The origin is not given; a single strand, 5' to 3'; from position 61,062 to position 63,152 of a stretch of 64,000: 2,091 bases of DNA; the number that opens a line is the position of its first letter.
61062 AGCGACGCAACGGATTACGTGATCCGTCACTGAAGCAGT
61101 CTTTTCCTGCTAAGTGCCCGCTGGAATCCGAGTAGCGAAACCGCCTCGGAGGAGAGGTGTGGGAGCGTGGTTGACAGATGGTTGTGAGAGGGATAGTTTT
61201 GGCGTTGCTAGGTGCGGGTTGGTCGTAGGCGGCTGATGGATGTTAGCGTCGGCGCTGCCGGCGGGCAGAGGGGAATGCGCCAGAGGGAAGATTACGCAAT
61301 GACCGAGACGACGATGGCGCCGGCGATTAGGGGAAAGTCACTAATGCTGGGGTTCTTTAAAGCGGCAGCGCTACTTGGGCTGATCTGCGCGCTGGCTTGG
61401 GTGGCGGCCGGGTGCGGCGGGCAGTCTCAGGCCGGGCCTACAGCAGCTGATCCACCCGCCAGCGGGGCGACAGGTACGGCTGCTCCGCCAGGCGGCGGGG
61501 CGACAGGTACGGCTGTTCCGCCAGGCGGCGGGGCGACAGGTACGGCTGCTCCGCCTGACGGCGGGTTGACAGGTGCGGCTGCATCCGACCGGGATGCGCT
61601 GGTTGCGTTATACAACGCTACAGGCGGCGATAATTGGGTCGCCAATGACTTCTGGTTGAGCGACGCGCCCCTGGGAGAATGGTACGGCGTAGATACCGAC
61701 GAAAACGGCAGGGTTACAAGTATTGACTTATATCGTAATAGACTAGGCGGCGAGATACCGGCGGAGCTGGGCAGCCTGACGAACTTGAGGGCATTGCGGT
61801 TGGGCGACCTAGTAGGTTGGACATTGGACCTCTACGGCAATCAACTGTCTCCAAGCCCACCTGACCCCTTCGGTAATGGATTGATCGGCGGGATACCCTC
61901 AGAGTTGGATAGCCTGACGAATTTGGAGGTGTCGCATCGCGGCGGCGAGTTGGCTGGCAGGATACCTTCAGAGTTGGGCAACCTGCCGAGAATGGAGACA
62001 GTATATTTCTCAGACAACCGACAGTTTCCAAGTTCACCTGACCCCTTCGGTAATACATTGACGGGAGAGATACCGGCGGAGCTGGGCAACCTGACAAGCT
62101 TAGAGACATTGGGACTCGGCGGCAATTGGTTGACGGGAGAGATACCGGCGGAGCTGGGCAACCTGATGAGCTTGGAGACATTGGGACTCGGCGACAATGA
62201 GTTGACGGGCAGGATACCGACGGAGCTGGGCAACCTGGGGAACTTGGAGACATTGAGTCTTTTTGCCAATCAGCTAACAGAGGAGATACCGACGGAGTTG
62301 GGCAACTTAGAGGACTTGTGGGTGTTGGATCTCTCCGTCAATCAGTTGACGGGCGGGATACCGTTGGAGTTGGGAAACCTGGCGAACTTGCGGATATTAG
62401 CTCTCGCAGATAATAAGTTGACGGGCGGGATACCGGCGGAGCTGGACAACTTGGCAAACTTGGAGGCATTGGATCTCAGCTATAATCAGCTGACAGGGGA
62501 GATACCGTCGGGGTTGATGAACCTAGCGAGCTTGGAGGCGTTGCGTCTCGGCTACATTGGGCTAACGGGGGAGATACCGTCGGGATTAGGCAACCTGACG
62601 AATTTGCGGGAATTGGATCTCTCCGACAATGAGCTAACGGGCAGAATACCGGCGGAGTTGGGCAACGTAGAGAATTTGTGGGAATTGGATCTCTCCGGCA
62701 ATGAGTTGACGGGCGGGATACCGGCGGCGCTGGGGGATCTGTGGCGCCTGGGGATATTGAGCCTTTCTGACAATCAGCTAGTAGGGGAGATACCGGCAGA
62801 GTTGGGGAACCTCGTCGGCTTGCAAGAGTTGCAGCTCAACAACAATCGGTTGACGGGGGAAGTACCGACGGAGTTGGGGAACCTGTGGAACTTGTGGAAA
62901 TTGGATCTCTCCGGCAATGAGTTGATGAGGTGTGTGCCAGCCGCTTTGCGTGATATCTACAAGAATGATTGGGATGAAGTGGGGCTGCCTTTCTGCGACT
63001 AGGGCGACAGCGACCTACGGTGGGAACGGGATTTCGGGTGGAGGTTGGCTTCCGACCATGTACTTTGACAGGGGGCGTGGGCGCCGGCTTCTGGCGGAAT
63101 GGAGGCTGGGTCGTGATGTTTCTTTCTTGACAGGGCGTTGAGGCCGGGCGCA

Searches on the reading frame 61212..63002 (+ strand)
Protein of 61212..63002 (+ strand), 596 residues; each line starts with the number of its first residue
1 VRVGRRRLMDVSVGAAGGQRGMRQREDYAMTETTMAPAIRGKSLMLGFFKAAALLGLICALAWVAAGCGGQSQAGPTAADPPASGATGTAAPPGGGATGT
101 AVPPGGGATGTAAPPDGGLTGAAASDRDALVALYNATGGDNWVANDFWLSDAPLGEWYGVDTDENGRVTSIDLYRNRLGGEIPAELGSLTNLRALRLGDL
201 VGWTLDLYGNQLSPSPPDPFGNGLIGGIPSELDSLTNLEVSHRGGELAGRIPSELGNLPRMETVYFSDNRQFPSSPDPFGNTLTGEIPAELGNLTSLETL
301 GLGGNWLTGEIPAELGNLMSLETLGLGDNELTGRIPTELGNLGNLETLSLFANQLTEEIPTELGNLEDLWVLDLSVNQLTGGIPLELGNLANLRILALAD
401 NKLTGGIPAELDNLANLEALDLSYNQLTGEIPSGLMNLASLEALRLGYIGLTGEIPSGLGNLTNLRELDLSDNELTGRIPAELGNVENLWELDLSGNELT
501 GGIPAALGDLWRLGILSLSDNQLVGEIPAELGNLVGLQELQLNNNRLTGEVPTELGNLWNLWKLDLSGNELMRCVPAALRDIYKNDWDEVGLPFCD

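Call 11: search_protein_families(library=pfam, proteins=[window:61212-63002:+])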
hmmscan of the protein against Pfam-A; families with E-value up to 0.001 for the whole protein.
window:61212-63002:+ (596 aa): 7 families
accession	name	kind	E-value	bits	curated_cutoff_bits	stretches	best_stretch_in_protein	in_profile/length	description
PF00560.39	LRR_1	-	1e-48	153.2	20.6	0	416-438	1-23/23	Leucine Rich Repeat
PF23598.1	LRR_14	-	7e-34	117.6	40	3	371-495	26-147/353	Leucine-rich repeat region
PF12799.13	LRR_4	-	9.2e-34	115.2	27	2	537-569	3-33/44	Leucine Rich repeats (2 copies)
PF13855.12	LRR_8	-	4.7e-28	97.2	27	4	392-447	2-57/61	Leucine rich repeat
PF25013.1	LRR_Zer-1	-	9.6e-09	35.9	27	0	411-476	4-67/137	Zer-1-like, Leucine-rich repeats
PF23211.1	LRR_LRWD1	-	7.3e-06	26.3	28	0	342-426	15-97/190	Leucine-rich repeat and WD repeat-containing protein 1, LRR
PF24758.1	LRR_At5g56370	-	0.00044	20.4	27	0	414-473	10-71/227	FBD-associated F-box protein At5g56370, LRR repeats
